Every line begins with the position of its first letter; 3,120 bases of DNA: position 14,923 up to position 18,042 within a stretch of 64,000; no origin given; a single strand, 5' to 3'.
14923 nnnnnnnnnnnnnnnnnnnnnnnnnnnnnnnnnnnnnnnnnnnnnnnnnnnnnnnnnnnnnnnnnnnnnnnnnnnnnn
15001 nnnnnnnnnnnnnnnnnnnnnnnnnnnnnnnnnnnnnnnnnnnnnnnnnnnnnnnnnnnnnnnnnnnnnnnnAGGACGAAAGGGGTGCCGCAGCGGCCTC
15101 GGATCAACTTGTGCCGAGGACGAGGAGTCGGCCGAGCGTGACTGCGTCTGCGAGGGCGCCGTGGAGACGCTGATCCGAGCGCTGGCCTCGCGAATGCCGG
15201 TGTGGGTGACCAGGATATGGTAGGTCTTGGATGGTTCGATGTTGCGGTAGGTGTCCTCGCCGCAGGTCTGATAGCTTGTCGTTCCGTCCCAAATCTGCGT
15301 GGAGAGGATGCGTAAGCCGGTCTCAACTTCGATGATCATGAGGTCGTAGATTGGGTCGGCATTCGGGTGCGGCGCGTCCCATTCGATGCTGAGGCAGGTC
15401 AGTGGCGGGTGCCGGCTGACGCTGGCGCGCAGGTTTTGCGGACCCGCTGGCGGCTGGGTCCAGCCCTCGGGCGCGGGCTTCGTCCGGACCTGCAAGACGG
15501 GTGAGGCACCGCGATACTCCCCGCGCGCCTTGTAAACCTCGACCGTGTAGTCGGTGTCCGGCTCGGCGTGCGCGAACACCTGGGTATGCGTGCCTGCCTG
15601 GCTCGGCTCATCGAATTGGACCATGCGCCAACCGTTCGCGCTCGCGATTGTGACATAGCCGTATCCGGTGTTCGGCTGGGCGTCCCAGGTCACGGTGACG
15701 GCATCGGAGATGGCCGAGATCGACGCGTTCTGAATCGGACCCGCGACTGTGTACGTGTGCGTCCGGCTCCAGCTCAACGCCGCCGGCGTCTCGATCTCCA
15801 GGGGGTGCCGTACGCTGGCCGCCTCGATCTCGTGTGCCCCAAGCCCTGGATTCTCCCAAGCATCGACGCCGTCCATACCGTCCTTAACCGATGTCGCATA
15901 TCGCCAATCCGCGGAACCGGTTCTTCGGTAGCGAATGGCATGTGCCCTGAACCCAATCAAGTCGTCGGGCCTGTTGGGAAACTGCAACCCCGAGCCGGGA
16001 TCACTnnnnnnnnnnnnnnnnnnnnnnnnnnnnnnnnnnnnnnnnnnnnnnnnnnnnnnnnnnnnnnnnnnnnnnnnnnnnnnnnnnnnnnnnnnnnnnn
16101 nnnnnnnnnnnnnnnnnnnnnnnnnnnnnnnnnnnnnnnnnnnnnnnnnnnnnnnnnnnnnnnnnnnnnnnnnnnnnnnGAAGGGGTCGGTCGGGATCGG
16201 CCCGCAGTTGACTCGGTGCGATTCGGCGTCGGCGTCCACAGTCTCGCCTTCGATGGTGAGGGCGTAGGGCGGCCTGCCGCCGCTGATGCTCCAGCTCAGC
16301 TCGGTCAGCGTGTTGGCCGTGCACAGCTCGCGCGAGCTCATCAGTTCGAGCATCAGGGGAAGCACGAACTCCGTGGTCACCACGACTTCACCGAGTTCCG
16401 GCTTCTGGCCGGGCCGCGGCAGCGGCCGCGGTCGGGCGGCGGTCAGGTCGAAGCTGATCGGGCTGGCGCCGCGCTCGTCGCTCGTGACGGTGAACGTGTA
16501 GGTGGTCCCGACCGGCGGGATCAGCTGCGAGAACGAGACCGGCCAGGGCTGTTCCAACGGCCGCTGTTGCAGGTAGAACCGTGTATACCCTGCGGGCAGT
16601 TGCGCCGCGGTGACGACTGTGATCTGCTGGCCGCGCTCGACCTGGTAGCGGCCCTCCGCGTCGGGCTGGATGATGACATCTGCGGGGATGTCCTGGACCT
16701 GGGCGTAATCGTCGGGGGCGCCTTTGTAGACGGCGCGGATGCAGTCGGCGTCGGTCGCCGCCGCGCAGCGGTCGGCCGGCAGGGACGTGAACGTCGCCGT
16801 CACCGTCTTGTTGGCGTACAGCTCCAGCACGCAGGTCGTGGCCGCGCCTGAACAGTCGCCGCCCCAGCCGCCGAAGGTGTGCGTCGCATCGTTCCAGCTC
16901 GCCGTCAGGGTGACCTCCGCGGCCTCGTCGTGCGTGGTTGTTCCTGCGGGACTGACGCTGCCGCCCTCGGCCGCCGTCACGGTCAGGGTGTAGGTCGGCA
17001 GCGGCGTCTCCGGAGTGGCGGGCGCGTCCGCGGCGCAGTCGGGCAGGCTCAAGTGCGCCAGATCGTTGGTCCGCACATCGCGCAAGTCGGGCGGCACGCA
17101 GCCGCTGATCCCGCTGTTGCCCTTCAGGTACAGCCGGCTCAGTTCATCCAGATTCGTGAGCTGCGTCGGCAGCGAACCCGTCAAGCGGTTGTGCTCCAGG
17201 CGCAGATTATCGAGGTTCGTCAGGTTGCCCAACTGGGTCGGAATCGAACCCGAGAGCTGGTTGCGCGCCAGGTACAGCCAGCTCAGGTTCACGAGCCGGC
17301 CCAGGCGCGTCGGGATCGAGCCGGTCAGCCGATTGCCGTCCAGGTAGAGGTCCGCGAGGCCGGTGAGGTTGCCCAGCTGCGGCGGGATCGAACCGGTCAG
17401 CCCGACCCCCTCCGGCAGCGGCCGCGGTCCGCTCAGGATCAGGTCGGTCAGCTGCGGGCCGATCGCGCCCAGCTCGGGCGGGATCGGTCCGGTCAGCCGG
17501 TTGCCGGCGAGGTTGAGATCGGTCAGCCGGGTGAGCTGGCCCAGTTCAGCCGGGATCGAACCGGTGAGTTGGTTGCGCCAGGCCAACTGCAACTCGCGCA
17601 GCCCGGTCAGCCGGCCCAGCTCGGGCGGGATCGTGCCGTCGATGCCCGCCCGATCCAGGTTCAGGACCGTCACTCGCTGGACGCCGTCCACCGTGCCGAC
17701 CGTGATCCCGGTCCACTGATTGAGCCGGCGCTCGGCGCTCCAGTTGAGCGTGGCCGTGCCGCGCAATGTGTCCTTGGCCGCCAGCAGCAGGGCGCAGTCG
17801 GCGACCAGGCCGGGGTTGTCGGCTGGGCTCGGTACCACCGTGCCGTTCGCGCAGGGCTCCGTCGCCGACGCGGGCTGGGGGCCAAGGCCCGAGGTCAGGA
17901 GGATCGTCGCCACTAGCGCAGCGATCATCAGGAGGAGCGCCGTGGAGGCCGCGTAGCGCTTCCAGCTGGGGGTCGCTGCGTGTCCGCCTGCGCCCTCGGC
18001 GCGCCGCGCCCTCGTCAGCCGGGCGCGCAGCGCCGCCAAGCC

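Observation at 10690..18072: Giant 2460-aa multidomain surface protein combining LRRs, an M23 peptidase and 13 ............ repeats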

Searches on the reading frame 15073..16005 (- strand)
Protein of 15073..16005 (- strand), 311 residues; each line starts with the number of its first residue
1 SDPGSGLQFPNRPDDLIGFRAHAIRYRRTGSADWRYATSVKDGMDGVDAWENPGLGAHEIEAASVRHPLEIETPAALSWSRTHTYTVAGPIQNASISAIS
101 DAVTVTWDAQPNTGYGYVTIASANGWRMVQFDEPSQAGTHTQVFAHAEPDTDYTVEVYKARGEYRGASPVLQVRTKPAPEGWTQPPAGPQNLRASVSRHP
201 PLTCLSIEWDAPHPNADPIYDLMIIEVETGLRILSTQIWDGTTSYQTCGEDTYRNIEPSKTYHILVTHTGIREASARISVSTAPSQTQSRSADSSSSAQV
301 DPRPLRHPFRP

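Call 14: search_protein_families(library=pfam, proteins=[window:15073-16005:-], max_evalue=10)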
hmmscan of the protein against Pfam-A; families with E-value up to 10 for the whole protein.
seq(311 aa): 2 families
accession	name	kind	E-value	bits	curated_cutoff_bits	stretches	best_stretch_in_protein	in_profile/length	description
PF00041.27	fn3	-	0.00037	21.1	25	1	91-169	3-79/84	Fibronectin type III domain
PF16656.11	Pur_ac_phosph_N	-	0.33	12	30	1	98-175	10-93/93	Purple acid Phosphatase, N-terminal domain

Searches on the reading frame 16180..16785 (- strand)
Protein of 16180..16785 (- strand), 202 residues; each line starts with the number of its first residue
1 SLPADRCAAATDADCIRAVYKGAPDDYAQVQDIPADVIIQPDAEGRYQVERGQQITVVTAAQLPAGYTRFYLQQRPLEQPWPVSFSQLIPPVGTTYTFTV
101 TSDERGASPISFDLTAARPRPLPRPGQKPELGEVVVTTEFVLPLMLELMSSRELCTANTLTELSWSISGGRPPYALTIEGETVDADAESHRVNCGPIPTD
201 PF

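Call 29: find_related_loci(query=window:16180-16785:-, collection=genome_contigs, flank=10000)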
Query seq(202 aa) (202 aa) in genome_contigs; peptide patterns used: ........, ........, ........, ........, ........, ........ (x = any residue, [..] = any of these).
439 stretches matched a pattern; 28 encode a relative of the query (tblastn E <= 1e-3); 24 distinct loci.
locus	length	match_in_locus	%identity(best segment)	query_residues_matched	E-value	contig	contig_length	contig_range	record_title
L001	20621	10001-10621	71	2-201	1e-93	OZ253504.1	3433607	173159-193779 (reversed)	MAG: Dehalococcoidia bacterium isolate 231ea081-d24a-4d48-806f-feb732625d76 genome assembly, chromosome: 1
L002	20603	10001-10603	66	2-202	3e-82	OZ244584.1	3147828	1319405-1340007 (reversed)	MAG: Dehalococcoidia bacterium isolate 6f5e74ac-264d-476d-87d8-581b930f35c8 genome assembly, chromosome: 1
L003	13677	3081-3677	60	2-200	3e-73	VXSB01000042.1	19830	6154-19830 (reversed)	MAG: Chloroflexi bacterium isolate SB0664_bin_6 NODE_1576_length_19830_cov_56.610771, whole genome shotgun sequence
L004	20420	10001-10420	76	1-140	3e-68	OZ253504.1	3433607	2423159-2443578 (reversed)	MAG: Dehalococcoidia bacterium isolate 231ea081-d24a-4d48-806f-feb732625d76 genome assembly, chromosome: 1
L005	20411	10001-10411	75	2-140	4e-67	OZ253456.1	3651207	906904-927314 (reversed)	MAG: Dehalococcoidia bacterium isolate 4ae44683-8927-4024-8904-3ea2ed4a1db5 genome assembly, chromosome: 1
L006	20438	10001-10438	72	1-145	5e-66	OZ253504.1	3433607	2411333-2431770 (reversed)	MAG: Dehalococcoidia bacterium isolate 231ea081-d24a-4d48-806f-feb732625d76 genome assembly, chromosome: 1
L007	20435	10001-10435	70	2-145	2e-65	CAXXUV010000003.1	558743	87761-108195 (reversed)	MAG: Dehalococcoidia bacterium isolate 53e0c16e-ff2d-4f84-9f2e-96c73ee24ba6 genome assembly, contig: contig_3, whole gen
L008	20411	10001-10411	73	2-140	4e-65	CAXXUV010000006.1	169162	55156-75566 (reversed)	MAG: Dehalococcoidia bacterium isolate 53e0c16e-ff2d-4f84-9f2e-96c73ee24ba6 genome assembly, contig: contig_6, whole gen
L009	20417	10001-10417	76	2-140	2e-65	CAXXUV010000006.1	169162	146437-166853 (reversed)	MAG: Dehalococcoidia bacterium isolate 53e0c16e-ff2d-4f84-9f2e-96c73ee24ba6 genome assembly, contig: contig_6, whole gen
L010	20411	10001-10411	73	2-140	2e-65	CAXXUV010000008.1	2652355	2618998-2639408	MAG: Dehalococcoidia bacterium isolate 53e0c16e-ff2d-4f84-9f2e-96c73ee24ba6 genome assembly, contig: contig_8, whole gen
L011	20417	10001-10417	74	2-140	4e-64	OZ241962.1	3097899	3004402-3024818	MAG: Dehalococcoidia bacterium isolate 3270897d-fe61-4464-a15a-05fd473d2b13 genome assembly, chromosome: 1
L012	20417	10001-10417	73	2-140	6e-63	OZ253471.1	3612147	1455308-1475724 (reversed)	MAG: Dehalococcoidia bacterium isolate 41ac3497-52d9-4345-8c76-2a61940320b0 genome assembly, chromosome: 1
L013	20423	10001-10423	71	1-141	2e-62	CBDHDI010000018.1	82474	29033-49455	MAG: Dehalococcoidia bacterium isolate d0c5affc-a78a-4576-9923-169fe3940cd0 genome assembly, contig: contig_18, whole ge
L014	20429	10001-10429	69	2-143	3e-61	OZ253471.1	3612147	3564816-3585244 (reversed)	MAG: Dehalococcoidia bacterium isolate 41ac3497-52d9-4345-8c76-2a61940320b0 genome assembly, chromosome: 1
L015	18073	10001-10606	60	1-202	4e-75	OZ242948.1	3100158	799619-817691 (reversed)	MAG: Dehalococcoidia bacterium isolate a0c66c6a-f5ff-452f-b709-ec8565f303fe genome assembly, chromosome: 1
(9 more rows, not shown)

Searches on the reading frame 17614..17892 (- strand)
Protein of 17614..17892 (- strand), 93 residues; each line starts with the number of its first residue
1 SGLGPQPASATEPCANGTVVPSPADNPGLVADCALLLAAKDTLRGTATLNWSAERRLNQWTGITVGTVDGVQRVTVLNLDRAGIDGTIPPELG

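Call 73: search_protein_families(library=pfam, proteins=[window:17614-17892:-], max_evalue=10)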
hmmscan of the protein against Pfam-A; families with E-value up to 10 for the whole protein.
seq(93 aa): 0 families
